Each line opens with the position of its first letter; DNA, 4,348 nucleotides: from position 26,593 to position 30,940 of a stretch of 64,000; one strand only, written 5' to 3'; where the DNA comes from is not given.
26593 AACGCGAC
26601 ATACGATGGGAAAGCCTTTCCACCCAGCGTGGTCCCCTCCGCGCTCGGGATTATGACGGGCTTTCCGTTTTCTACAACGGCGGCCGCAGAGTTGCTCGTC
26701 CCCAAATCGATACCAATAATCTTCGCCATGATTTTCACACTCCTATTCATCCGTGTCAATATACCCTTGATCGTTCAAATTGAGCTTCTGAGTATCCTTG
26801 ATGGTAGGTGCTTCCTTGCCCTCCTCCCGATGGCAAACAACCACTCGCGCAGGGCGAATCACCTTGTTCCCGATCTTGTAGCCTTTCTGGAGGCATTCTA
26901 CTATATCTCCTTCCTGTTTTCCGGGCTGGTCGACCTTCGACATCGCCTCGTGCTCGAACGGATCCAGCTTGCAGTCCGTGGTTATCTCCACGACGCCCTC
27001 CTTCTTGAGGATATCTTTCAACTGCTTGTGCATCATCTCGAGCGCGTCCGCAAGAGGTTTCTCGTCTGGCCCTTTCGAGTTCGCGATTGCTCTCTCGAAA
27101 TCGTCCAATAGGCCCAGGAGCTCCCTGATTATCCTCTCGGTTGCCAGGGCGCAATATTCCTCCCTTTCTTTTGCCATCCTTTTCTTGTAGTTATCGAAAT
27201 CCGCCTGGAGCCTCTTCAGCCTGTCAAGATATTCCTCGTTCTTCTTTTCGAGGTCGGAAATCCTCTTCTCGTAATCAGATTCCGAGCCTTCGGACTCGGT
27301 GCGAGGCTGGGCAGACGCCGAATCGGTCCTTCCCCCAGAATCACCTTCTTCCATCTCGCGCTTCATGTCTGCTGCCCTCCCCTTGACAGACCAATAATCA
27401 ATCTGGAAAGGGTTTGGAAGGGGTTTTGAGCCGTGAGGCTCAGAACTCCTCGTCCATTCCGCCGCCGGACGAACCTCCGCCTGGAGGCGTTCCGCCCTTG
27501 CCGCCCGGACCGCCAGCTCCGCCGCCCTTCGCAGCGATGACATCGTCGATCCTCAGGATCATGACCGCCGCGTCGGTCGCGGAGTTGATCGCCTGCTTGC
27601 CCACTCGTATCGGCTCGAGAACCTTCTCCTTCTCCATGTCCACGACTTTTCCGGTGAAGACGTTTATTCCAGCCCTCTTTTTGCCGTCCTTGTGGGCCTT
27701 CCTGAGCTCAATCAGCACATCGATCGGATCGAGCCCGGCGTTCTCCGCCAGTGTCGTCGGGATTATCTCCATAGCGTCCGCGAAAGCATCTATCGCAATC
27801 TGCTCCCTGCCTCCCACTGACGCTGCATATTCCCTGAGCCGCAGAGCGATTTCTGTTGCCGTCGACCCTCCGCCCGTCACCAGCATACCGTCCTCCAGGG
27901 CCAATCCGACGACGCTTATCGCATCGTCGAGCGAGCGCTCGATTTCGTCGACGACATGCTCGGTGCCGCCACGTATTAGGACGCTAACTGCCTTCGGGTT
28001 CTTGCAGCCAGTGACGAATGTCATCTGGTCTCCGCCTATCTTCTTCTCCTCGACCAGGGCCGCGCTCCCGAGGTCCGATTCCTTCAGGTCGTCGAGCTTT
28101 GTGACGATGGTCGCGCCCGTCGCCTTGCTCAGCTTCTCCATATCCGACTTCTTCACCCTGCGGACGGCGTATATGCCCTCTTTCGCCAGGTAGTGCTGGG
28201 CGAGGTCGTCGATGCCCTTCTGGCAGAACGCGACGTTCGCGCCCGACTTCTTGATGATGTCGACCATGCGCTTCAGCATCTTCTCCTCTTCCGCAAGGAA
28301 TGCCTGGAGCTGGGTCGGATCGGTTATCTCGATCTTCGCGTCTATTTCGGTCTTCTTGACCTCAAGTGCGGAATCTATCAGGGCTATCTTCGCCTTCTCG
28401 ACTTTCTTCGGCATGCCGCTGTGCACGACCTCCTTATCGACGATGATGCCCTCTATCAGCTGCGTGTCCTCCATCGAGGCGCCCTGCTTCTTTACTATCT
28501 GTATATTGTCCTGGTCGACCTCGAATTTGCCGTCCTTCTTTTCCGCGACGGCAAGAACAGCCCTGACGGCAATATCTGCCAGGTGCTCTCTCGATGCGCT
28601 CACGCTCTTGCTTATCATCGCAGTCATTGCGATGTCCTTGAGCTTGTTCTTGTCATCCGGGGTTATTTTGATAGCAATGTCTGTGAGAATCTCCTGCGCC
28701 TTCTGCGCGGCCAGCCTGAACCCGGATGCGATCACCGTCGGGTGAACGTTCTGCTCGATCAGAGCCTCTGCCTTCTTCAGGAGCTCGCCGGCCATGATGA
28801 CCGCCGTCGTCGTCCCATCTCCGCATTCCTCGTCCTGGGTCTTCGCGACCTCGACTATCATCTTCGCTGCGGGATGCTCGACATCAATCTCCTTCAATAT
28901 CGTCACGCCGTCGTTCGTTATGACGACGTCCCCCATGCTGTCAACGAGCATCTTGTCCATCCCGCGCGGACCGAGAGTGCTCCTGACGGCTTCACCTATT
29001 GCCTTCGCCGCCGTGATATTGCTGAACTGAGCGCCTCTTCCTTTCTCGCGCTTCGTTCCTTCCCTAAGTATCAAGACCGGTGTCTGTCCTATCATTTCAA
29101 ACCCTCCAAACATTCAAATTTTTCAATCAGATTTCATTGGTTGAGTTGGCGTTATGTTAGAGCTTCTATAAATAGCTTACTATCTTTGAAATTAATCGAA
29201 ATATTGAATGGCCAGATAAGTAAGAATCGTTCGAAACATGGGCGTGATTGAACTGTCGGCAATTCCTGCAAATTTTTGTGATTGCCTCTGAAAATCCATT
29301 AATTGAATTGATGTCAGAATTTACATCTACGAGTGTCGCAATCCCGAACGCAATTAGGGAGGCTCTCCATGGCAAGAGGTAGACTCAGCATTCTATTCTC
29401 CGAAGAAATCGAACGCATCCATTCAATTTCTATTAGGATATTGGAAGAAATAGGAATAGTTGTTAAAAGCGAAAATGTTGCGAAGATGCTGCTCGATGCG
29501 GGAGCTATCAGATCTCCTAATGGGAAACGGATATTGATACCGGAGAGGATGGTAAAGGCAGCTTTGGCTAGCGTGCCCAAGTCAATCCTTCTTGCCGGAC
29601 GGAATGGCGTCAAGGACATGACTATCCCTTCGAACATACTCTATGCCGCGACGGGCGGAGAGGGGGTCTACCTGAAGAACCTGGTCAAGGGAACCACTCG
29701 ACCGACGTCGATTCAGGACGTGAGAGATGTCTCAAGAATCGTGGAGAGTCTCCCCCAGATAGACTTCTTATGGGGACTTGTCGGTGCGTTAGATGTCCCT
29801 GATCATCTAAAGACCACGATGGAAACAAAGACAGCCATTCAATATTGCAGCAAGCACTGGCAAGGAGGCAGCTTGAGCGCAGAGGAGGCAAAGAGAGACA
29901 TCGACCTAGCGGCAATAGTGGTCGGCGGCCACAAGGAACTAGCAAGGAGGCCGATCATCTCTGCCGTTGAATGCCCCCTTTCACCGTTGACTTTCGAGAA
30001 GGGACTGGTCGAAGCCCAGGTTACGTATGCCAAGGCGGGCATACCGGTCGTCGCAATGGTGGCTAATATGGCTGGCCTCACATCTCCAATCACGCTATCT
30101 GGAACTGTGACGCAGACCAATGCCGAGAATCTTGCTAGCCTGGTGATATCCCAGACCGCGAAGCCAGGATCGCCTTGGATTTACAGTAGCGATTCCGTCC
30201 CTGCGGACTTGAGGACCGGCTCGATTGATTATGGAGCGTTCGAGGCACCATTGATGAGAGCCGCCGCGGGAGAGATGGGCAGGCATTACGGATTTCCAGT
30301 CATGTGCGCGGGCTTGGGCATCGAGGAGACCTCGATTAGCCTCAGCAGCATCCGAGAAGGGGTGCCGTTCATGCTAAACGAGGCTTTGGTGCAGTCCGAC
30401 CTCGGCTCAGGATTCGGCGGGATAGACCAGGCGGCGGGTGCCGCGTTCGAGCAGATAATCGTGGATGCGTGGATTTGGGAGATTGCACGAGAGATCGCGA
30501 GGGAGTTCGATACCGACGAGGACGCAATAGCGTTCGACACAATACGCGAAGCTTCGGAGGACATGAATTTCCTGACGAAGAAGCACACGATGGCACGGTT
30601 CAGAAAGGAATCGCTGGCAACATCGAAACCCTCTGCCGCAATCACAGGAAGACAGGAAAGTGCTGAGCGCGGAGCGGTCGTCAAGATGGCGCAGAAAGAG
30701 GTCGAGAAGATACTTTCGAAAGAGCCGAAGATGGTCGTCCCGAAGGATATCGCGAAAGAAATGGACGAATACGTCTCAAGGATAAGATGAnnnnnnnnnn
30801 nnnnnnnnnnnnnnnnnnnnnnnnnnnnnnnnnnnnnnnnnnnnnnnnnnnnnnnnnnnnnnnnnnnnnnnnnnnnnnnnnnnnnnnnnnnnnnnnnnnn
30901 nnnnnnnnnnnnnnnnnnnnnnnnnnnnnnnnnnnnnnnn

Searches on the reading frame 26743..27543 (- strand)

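Call 41: search_protein_families(library=pfam, proteins=[window:26743-27543:-], max_evalue=0.00001)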
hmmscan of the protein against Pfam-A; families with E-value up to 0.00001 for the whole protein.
window:26743-27543:- (266 aa): 1 family
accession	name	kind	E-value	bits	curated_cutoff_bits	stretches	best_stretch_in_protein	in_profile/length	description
PF01025.24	GrpE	-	2.1e-44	151.5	25.8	1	83-237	8-164/165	GrpE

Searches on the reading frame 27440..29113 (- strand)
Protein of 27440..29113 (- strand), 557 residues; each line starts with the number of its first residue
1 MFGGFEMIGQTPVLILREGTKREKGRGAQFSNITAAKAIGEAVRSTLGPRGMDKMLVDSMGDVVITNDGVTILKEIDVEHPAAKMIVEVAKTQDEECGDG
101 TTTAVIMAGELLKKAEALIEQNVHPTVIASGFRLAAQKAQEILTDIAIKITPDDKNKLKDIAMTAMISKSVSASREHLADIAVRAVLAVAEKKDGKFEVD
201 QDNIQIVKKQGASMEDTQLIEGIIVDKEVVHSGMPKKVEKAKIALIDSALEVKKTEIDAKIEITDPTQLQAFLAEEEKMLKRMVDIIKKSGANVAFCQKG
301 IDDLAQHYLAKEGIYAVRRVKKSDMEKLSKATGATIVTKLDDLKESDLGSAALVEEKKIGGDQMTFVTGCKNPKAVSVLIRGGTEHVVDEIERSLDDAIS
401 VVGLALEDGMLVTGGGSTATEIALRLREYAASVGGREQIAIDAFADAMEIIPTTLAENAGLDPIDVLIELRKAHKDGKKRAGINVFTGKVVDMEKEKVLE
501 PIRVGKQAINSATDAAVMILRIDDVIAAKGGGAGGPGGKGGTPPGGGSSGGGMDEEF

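Call 8: search_protein_families(library=pfam, proteins=[window:27440-29113:-])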
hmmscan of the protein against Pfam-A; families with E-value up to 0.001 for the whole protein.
window:27440-29113:- (557 aa): 1 family
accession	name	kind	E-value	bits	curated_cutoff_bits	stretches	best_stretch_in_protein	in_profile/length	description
PF00118.29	Cpn60_TCP1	-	8.8e-189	628.7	34.3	1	40-529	2-489/490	TCP-1/cpn60 chaperonin family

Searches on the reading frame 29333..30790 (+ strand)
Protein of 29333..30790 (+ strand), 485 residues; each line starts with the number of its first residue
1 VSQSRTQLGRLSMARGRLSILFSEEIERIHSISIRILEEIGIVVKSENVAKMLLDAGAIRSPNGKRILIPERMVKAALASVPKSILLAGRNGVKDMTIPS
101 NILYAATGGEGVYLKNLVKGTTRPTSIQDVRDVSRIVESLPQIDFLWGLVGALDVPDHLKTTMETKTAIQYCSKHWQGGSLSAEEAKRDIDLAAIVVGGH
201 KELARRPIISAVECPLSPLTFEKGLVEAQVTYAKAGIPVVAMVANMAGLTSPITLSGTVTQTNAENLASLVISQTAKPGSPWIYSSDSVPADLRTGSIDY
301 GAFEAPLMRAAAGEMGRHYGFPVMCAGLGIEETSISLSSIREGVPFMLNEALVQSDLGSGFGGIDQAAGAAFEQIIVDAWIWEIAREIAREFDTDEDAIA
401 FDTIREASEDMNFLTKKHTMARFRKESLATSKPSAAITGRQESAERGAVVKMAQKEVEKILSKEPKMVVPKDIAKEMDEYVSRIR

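Call 8: search_protein_families(library=pfam, proteins=[window:29333-30790:+])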
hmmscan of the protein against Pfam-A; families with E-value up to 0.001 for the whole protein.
window:29333-30790:+ (485 aa): 1 family
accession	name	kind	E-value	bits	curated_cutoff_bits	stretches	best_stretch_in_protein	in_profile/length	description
PF06253.16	MTTB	-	2.3e-66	224.3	25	1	16-483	29-494/500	Trimethylamine methyltransferase (MTTB)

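Call 9: search_protein_families(library=ncbifam, proteins=[window:29333-30790:+])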
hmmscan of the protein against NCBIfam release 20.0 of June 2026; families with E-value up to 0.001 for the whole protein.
window:29333-30790:+ (485 aa): 1 family
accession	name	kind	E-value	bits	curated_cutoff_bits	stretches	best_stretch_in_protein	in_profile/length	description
TIGR02369.2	trimeth_pyl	equivalog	2e-92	310.2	525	1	18-482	3-466/469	[trimethylamine--corrinoid protein] Co-methyltransferase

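Call 54: find_homologous_proteins(query=window:29333-30790:+, max_evalue=1e-30)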
Query window:29333-30790:+ (485 aa): 337 proteins with E <= 1e-30 among 8000 candidates; the best 120 are listed.
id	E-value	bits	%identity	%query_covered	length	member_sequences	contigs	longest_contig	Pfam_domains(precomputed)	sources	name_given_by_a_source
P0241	2.1e-280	948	90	98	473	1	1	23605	PF06253.17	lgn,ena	-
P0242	7.9e-270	913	87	98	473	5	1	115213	PF06253.17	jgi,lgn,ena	-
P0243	4.1e-266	901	86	98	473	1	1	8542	PF06253.17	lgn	-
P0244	8.0e-261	884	84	98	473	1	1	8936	PF06253.17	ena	-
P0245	1.0e-259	880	96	86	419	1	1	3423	PF06253.17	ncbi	ncbi:MAG: trimethylamine methyltransferase family protein, partial [Thermoplasmata archaeon]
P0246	7.2e-256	867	81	98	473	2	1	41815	PF06253.17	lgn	-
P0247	2.3e-236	803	74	98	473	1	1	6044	PF06253.17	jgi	-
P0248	2.0e-194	665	64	98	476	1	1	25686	PF06253.17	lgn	-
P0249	9.0e-191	653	63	98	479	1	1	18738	PF06253.17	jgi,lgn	jgi:trimethylamine--corrinoid protein Co-methyltransferase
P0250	2.3e-189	648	62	98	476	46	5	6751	PF06253.17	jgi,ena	jgi:trimethylamine--corrinoid protein Co-methyltransferase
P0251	3.5e-187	641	61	98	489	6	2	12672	PF06253.17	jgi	jgi:trimethylamine--corrinoid protein Co-methyltransferase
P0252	5.3e-187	640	62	98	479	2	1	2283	PF06253.17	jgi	-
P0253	8.5e-187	640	62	98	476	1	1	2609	PF06253.17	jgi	-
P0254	9.1e-187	640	61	98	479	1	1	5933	PF06253.17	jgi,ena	-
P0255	2.6e-186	638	60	98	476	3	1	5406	PF06253.17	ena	-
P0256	1.7e-185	636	63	98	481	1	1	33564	PF06253.17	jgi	jgi:trimethylamine--corrinoid protein Co-methyltransferase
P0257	1.4e-184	632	59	98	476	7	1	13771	PF06253.17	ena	-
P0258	6.5e-184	630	61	98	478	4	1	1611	PF06253.17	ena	-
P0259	2.1e-180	619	60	96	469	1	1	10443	PF06253.17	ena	-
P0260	1.3e-178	613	58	97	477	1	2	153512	PF06253.17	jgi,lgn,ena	jgi:trimethylamine--corrinoid protein Co-methyltransferase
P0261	4.1e-177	608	58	99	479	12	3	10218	PF06253.17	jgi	-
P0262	5.4e-177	607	58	97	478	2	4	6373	PF06253.17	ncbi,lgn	-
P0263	4.6e-176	604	59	97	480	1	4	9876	PF06253.17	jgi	jgi:trimethylamine--corrinoid protein Co-methyltransferase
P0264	4.4e-175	601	57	98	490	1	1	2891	PF06253.17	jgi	jgi:trimethylamine--corrinoid protein Co-methyltransferase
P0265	8.9e-175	600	58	97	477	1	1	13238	PF06253.17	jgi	jgi:trimethylamine--corrinoid protein Co-methyltransferase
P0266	1.3e-174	600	58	96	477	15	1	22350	PF06253.17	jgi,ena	-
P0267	1.5e-174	599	57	97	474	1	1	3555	PF06253.17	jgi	jgi:trimethylamine--corrinoid protein Co-methyltransferase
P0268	4.4e-174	598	57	97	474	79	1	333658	PF06253.17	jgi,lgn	jgi:trimethylamine--corrinoid protein Co-methyltransferase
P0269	4.5e-174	598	58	97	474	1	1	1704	PF06253.17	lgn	-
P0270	8.9e-174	597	57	97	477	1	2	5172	PF06253.17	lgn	-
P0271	1.4e-173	596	57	98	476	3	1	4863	PF06253.17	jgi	-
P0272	3.9e-173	595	57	97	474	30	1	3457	PF06253.17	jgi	jgi:trimethylamine--corrinoid protein Co-methyltransferase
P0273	5.0e-173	594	57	97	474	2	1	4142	PF06253.17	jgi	jgi:trimethylamine--corrinoid protein Co-methyltransferase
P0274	5.7e-173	594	58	96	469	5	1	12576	PF06253.17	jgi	-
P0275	7.5e-173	594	57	98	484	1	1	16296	PF06253.17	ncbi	-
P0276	7.6e-173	594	55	97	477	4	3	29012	PF06253.17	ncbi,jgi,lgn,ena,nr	ncbi:MAG TPA: hypothetical protein ENN25_00760 [Euryarchaeota archaeon]|nr:hypothetical protein [Eur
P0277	7.9e-173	594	57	98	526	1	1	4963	PF06253.17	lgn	-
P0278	2.3e-172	592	57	96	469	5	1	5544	PF06253.17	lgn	-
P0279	2.4e-172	592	57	97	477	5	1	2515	PF06253.17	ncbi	-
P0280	5.5e-172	591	58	96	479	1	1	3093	PF06253.17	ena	-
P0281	4.7e-171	588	60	96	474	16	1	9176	PF06253.17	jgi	-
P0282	5.8e-171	588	55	97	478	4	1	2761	PF06253.17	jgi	-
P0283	8.0e-171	587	58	98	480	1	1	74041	PF06253.17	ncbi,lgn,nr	ncbi:MAG: trimethylamine methyltransferase family protein [Candidatus Thermoplasmatota archaeon]|nr:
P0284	1.1e-170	587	56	98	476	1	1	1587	PF06253.17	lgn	-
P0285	1.6e-170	586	56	97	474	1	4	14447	PF06253.17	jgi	jgi:trimethylamine--corrinoid protein Co-methyltransferase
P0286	7.3e-170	584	56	96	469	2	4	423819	PF06253.17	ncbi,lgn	-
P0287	9.9e-170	584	56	98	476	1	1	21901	PF06253.17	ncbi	-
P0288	1.1e-169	583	59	96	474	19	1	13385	PF06253.17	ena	-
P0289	1.2e-169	583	60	92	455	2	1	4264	PF06253.17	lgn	-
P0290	4.9e-169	581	56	97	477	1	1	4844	PF06253.17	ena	-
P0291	1.4e-167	576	56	98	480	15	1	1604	PF06253.17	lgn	-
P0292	6.4e-167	574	54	98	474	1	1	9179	PF06253.17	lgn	-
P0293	2.2e-166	573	55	98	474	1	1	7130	PF06253.17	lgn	-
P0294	2.6e-166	572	55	98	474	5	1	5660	PF06253.17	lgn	-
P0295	2.5e-165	569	55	98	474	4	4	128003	PF06253.17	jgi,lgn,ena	-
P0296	4.4e-165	568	63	85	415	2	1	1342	PF06253.17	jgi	-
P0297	6.8e-165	568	55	98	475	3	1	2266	PF06253.17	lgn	-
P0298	1.5e-164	566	54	98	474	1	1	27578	PF06253.17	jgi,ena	-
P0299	2.5e-164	566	56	98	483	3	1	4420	PF06253.17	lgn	-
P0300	3.6e-164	565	54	98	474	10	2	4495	PF06253.17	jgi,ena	-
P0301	5.1e-164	565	54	98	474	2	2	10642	PF06253.17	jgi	-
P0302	1.2e-163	564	55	98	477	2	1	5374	PF06253.17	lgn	-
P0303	3.5e-163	562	53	98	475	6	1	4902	PF06253.17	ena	-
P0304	4.0e-163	562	56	98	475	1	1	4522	PF06253.17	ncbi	-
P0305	5.5e-163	561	53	98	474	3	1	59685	PF06253.17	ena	-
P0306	6.8e-163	561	54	97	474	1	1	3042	PF06253.17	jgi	-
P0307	9.0e-163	561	54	98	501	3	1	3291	PF06253.17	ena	-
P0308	9.5e-163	561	55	97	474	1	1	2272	PF06253.17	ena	-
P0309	1.1e-162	560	54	98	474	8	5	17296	PF06253.17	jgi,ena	-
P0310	2.1e-162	559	55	94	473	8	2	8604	PF06253.17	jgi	jgi:trimethylamine--corrinoid protein Co-methyltransferase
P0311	2.6e-162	559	55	97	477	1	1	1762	PF06253.17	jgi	-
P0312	2.6e-162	559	56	95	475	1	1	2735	PF06253.17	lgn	-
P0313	3.3e-162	559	53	98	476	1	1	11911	PF06253.17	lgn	-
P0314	5.1e-162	558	53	98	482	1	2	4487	PF06253.17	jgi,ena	-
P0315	5.4e-162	558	53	98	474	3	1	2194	PF06253.17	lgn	-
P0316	5.7e-162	558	54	97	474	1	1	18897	PF06253.17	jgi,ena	-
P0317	5.7e-162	558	54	98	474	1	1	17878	PF06253.17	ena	-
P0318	1.2e-161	557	54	98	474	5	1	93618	PF06253.17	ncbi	ncbi:MAG: trimethylamine methyltransferase family protein [Thermoplasmata archaeon]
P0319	1.5e-161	557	53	98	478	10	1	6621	PF06253.17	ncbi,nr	ncbi:MAG: hypothetical protein E4H25_02880 [Methanomassiliicoccus sp.]|nr:MAG: hypothetical protein 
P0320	1.6e-161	556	54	96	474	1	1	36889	PF06253.17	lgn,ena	-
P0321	4.4e-161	555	54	98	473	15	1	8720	PF06253.17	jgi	jgi:trimethylamine--corrinoid protein Co-methyltransferase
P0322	6.2e-161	555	54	96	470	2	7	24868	PF06253.17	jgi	jgi:trimethylamine--corrinoid protein Co-methyltransferase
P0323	6.4e-161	555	53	97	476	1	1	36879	PF06253.17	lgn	-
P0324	6.9e-161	554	54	98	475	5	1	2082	PF06253.17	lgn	-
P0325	7.2e-161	554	52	97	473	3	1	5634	PF06253.17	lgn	-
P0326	9.2e-161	554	54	96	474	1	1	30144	PF06253.17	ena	-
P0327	1.1e-160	554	54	97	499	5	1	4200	PF06253.17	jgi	jgi:trimethylamine--corrinoid protein Co-methyltransferase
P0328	1.1e-160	554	56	96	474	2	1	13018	PF06253.17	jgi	jgi:trimethylamine--corrinoid protein Co-methyltransferase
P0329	1.1e-160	554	55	97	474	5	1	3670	PF06253.17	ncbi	-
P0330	1.4e-160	553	56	95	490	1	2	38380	PF06253.17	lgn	-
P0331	1.6e-160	553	55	94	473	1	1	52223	PF06253.17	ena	-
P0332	1.6e-160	553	56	94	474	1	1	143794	PF06253.17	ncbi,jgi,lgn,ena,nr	ncbi:MAG: trimethylamine methyltransferase family protein [Thermoplasmata archaeon]|nr:trimethylamin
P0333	1.6e-160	553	54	97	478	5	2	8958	PF06253.17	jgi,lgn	-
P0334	1.8e-160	553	53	98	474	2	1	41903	PF06253.17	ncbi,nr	ncbi:MAG: trimethylamine methyltransferase family protein [Candidatus Thermoplasmatota archaeon]|nr:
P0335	2.0e-160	553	53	98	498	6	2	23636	PF06253.17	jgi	jgi:trimethylamine--corrinoid protein Co-methyltransferase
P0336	3.5e-160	552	55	98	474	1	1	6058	PF06253.17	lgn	-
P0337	3.7e-160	552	54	97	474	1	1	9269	PF06253.17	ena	-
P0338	4.1e-160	552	54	97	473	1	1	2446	PF06253.17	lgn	-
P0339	4.2e-160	552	53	98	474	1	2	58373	PF06253.17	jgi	-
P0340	5.0e-160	552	57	89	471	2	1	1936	PF06253.17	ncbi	-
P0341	5.1e-160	552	54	97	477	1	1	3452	PF06253.17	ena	-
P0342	6.0e-160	551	56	93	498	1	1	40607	PF06253.17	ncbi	-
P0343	6.6e-160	551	55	95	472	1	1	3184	PF06253.17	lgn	-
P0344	9.7e-160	551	53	96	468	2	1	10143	PF06253.17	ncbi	-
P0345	1.8e-159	550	54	97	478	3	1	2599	PF06253.17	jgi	-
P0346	1.8e-159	550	55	97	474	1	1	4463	PF06253.17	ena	-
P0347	2.0e-159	550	53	98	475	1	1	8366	PF06253.17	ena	-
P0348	2.8e-159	549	55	98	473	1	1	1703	PF06253.17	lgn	-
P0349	3.2e-159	549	52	97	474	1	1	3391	PF06253.17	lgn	-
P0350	7.4e-159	548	54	98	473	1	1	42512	PF06253.17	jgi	jgi:trimethylamine--corrinoid protein Co-methyltransferase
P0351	1.0e-158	547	54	98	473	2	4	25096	PF06253.17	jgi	jgi:trimethylamine--corrinoid protein Co-methyltransferase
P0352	1.1e-158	547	53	97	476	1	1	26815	PF06253.17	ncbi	-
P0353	1.1e-158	547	54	96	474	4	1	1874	PF06253.17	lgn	-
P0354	1.4e-158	547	52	97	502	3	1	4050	PF06253.17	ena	-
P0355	1.5e-158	547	52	96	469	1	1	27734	PF06253.17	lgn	-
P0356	2.5e-158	546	54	97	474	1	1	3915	PF06253.17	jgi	-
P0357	3.7e-158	545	53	97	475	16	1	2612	PF06253.17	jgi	jgi:trimethylamine---corrinoid protein Co-methyltransferase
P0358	4.8e-158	545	54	97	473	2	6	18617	PF06253.17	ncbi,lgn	-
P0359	5.3e-158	545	54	96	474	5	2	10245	PF06253.17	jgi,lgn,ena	-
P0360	5.6e-158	545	53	96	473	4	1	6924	PF06253.17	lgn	-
